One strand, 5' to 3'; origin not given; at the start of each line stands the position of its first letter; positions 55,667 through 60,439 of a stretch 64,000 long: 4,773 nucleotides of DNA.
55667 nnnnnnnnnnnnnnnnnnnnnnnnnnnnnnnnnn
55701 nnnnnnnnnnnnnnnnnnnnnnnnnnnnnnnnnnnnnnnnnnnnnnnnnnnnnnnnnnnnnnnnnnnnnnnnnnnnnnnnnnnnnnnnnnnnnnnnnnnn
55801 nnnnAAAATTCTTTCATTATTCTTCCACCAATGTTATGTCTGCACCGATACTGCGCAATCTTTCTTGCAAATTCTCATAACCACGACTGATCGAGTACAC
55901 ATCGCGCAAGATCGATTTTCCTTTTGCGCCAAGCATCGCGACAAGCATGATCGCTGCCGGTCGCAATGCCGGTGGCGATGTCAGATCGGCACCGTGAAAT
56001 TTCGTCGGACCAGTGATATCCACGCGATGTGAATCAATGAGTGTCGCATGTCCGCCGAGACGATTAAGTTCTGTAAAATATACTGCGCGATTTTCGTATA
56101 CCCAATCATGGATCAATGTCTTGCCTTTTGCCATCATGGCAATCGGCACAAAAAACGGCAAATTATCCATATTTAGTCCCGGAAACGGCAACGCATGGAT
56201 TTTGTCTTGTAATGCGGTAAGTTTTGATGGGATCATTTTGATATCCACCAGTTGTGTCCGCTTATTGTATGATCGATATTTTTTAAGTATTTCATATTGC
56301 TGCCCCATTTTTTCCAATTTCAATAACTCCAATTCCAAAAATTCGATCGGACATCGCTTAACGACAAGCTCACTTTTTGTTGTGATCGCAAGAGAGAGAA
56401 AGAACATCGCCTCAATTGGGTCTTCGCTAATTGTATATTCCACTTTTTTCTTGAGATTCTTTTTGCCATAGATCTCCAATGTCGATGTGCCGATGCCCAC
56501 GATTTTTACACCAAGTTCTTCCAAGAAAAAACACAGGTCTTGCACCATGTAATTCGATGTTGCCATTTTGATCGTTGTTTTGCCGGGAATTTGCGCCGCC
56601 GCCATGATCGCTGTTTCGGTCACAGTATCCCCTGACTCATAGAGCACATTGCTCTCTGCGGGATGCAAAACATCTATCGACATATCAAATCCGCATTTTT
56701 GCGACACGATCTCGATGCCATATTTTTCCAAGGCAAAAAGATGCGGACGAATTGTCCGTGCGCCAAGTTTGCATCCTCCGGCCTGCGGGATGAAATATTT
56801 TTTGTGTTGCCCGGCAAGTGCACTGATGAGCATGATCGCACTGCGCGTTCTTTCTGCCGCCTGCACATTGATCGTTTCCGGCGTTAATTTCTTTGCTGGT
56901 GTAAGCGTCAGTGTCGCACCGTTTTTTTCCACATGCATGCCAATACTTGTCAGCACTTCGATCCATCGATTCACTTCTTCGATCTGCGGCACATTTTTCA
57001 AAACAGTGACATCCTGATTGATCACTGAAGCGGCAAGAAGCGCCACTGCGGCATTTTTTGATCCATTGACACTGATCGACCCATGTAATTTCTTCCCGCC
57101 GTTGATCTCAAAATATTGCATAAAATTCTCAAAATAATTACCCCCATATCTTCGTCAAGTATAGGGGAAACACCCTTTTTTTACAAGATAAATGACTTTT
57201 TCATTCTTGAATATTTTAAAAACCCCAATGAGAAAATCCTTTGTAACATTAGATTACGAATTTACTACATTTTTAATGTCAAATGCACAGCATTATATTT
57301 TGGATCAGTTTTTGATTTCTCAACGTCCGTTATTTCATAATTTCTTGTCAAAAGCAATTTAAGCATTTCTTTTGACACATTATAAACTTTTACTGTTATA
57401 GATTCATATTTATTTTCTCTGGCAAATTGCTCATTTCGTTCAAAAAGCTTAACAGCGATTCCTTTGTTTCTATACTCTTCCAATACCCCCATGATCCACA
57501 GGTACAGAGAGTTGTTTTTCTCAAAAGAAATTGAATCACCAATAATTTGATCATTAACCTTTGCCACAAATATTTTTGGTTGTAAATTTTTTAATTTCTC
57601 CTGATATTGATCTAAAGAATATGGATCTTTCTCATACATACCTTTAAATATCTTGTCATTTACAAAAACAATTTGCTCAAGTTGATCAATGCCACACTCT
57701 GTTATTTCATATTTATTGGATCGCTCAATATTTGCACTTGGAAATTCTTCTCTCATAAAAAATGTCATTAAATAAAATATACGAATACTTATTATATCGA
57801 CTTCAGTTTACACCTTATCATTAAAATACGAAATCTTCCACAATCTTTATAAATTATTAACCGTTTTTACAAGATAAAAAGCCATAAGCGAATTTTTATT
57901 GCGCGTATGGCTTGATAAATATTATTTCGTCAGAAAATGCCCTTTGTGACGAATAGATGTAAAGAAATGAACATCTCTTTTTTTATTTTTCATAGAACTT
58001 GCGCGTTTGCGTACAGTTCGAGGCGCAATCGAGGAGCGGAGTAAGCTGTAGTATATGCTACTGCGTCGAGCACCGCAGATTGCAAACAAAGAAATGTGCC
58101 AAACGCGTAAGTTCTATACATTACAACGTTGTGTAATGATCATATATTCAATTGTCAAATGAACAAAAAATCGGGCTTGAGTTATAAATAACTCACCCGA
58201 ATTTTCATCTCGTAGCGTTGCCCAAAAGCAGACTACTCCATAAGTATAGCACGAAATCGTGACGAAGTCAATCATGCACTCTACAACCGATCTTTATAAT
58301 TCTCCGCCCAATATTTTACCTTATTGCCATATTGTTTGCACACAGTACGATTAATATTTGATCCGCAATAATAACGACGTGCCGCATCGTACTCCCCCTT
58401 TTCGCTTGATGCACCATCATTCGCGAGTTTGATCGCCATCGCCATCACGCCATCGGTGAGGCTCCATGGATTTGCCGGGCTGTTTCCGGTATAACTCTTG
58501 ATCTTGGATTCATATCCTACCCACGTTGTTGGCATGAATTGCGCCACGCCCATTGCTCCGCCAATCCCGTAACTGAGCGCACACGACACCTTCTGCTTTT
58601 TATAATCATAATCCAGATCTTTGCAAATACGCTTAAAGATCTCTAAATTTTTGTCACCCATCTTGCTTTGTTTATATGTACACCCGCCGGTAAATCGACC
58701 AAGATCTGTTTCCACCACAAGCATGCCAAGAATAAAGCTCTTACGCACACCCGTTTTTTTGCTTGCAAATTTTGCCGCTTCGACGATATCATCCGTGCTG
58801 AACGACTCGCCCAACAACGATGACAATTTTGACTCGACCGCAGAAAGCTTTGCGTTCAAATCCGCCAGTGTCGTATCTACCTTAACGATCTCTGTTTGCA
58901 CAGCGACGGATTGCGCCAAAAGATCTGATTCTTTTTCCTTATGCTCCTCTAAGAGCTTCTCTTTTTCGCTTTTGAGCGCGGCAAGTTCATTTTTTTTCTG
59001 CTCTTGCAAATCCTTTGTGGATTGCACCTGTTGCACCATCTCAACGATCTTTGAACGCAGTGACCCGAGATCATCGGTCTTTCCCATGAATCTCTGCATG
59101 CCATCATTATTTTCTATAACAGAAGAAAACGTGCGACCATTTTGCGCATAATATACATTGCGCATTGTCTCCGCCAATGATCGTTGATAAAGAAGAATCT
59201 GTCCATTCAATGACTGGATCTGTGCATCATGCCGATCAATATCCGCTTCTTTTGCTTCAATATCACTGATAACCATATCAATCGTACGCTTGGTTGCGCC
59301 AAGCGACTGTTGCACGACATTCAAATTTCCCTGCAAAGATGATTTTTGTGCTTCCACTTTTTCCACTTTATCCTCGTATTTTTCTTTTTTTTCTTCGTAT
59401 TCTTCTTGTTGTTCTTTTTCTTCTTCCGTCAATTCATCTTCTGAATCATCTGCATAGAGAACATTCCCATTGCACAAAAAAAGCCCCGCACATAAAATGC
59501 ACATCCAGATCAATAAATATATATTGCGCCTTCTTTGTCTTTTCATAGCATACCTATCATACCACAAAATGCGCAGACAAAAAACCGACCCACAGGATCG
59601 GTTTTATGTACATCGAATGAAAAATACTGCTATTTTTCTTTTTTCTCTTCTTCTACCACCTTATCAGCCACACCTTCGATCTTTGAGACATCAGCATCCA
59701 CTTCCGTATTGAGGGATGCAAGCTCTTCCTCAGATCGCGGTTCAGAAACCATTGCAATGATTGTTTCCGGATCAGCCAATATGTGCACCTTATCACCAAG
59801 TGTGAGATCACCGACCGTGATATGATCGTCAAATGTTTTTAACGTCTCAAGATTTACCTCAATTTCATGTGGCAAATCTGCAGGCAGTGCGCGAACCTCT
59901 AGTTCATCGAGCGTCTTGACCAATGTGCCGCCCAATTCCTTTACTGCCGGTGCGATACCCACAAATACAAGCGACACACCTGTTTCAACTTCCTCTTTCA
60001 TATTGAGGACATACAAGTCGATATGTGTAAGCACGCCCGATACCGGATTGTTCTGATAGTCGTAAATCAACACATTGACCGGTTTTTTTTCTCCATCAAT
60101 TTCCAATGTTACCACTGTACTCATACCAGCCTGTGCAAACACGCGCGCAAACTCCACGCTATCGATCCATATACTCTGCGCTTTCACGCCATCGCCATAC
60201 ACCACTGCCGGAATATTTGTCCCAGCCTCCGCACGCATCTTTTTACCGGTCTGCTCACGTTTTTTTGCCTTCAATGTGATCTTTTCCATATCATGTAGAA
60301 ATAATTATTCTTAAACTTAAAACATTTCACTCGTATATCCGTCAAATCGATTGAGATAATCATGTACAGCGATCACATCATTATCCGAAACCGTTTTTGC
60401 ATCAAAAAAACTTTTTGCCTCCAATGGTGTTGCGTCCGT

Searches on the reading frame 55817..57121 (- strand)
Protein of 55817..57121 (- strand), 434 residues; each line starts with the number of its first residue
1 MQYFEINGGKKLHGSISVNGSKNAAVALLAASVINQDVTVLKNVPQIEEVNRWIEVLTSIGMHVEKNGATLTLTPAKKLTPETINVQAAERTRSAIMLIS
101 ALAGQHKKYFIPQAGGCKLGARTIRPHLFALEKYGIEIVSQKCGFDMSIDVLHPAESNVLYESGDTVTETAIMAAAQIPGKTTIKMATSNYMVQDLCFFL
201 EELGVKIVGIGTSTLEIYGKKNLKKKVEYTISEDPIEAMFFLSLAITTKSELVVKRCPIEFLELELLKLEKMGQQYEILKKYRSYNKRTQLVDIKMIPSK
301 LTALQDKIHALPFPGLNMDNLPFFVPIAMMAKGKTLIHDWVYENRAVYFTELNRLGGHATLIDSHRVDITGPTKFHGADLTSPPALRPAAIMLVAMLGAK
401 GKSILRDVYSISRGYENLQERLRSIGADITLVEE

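Call 87: search_protein_families(library=pfam, proteins=[window:55817-57121:-], max_evalue=0.00001)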
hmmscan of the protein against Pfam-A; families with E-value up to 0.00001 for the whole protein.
window:55817-57121:- (434 aa): 1 family
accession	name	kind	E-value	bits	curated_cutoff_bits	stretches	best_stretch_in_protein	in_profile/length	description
PF00275.25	EPSP_synthase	-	5.7e-49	167.4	22.8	1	7-422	2-417/417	EPSP synthase (3-phosphoshikimate 1-carboxyvinyltransferase)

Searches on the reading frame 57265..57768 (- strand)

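Call 87: search_protein_families(library=pfam, proteins=[window:57265-57768:-], max_evalue=0.00001)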
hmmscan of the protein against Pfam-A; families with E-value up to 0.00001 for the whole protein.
window:57265-57768:- (167 aa): 3 families
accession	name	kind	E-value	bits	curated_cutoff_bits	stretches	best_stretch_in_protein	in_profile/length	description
PF00583.31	Acetyltransf_1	-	2.1e-08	34.9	20.7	1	46-130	17-102/116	Acetyltransferase (GNAT) family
PF13673.13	Acetyltransf_10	-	4.8e-07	30.2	23.6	1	53-129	20-95/128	Acetyltransferase (GNAT) domain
PF13508.13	Acetyltransf_7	-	7.9e-07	29.8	27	1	65-124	4-65/84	Acetyltransferase (GNAT) domain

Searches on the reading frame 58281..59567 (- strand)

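Call 72: search_protein_families(library=pfam, proteins=[window:58281-59567:-], max_evalue=0.00001)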
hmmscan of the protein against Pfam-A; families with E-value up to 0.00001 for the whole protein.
window:58281-59567:- (428 aa): 1 family
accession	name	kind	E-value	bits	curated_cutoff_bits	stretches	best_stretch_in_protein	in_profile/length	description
PF13406.11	SLT_2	-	9.9e-07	28.7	24.3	1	265-383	77-198/292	Transglycosylase SLT domain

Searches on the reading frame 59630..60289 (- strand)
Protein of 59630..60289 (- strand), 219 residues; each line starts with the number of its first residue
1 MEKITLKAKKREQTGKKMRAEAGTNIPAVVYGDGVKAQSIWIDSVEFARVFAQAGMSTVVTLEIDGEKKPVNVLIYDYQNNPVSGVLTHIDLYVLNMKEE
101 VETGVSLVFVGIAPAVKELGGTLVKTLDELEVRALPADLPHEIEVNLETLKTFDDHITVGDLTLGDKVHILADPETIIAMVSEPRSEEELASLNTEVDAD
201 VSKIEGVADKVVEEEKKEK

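Call 87: search_protein_families(library=pfam, proteins=[window:59630-60289:-], max_evalue=0.00001)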
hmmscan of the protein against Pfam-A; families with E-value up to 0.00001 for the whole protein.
window:59630-60289:- (219 aa): 2 families
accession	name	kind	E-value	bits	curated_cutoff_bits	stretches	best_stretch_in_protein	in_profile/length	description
PF14693.11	Ribosomal_TL5_C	-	3.7e-20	72.5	27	1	100-185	1-84/84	Ribosomal protein TL5, C-terminal domain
PF01386.24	Ribosomal_L25p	-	5.8e-16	59.2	23.6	1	6-92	1-82/82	Ribosomal L25p family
